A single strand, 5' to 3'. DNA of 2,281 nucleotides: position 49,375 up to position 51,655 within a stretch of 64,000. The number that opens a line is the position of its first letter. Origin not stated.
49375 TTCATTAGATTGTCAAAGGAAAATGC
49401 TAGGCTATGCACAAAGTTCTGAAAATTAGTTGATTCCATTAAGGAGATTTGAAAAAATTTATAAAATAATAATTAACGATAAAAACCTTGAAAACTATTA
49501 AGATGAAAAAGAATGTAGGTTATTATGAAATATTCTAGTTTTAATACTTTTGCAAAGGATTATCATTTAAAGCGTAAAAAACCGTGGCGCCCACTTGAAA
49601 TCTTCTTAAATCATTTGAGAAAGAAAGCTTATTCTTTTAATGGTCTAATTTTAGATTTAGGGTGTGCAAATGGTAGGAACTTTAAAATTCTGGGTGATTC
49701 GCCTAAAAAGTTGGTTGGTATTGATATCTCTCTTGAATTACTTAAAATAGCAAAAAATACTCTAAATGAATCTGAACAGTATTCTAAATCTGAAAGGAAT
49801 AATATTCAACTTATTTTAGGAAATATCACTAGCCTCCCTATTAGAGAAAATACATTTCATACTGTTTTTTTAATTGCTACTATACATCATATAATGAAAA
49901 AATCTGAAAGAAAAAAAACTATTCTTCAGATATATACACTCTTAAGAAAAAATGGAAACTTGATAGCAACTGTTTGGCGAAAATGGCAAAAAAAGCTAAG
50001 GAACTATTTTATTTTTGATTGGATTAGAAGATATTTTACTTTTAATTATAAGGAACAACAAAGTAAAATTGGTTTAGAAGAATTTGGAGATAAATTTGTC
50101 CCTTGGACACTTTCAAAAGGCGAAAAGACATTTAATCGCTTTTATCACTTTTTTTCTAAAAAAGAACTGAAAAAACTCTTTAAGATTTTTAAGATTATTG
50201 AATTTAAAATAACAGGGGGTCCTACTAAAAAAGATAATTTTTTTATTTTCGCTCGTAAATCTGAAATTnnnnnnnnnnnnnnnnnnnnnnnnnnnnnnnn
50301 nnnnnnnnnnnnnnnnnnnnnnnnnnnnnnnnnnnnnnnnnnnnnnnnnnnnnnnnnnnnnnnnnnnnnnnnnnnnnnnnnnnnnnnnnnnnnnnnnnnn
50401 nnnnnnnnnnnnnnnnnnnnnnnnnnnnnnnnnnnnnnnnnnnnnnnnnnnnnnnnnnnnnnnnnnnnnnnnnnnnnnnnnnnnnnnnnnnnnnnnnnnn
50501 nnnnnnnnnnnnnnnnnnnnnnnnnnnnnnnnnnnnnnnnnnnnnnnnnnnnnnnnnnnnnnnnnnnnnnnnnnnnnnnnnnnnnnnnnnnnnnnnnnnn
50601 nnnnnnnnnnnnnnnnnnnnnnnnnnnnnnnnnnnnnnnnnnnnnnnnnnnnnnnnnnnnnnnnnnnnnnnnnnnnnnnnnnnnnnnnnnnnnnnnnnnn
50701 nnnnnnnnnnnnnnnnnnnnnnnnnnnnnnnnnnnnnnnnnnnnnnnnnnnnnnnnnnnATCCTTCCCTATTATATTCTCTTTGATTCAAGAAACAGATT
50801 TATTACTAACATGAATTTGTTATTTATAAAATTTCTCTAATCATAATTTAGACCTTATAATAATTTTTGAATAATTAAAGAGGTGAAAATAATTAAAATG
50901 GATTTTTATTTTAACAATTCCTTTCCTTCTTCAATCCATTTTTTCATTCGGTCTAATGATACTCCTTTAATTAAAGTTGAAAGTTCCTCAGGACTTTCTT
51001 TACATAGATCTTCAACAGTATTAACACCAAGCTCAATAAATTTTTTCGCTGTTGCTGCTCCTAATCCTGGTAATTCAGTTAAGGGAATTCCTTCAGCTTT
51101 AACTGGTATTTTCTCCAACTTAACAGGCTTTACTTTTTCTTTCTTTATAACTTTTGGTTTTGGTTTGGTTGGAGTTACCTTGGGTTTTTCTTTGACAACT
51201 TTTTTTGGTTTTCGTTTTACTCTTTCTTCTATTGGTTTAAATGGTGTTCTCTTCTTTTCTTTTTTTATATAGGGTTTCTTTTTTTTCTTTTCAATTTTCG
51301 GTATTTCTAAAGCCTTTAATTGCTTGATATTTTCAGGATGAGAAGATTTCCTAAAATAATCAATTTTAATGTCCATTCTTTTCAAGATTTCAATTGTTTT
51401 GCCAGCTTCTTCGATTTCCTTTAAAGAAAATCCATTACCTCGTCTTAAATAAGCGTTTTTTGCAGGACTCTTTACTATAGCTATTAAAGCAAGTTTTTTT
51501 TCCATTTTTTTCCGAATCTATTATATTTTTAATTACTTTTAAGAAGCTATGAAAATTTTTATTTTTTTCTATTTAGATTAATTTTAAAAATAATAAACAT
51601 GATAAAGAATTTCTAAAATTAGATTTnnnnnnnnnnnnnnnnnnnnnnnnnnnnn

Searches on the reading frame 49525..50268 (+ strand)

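Call 50: search_protein_families(library=pfam, proteins=[window:49525-50268:+], max_evalue=0.0001)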
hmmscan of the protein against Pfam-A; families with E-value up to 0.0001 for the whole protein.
window:49525-50268:+ (248 aa): 7 families
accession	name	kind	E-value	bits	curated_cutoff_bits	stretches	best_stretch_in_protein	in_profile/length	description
PF08241.18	Methyltransf_11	-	4.5e-16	59.7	21.2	1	43-147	1-94/95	Methyltransferase domain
PF13649.12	Methyltransf_25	-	2.6e-15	57.3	27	1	42-144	1-97/97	Methyltransferase domain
PF13847.12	Methyltransf_31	-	3.7e-13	49.8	27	1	42-164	7-130/145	Methyltransferase domain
PF08242.18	Methyltransf_12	-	2.7e-11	44.5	30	1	43-146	1-98/98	Methyltransferase domain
PF13489.12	Methyltransf_23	-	1.1e-09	38.7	27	1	42-220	26-155/164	Methyltransferase domain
PF08003.17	Methyltransf_9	-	1.5e-07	31.1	23.8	1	39-147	116-216/315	Protein of unknown function (DUF1698)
PF01209.24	Ubie_methyltran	-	6.5e-05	22.8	20.1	1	41-148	50-151/233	ubiE/COQ5 methyltransferase family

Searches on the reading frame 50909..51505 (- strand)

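Call 50: search_protein_families(library=pfam, proteins=[window:50909-51505:-], max_evalue=0.0001)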
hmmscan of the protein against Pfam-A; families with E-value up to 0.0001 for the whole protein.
window:50909-51505:- (199 aa): 3 families
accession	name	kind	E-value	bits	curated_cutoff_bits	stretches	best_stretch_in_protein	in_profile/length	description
PF14520.12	HHH_5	-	1.1e-10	42.2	27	1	142-193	4-54/57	Helix-hairpin-helix domain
PF10391.15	DNA_pol_lambd_f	-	2.3e-05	24.5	29.8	1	144-177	5-38/51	Fingers domain of DNA polymerase lambda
PF11731.14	Cdd1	-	2.4e-05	24.9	25.5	1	142-178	8-44/86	Pathogenicity locus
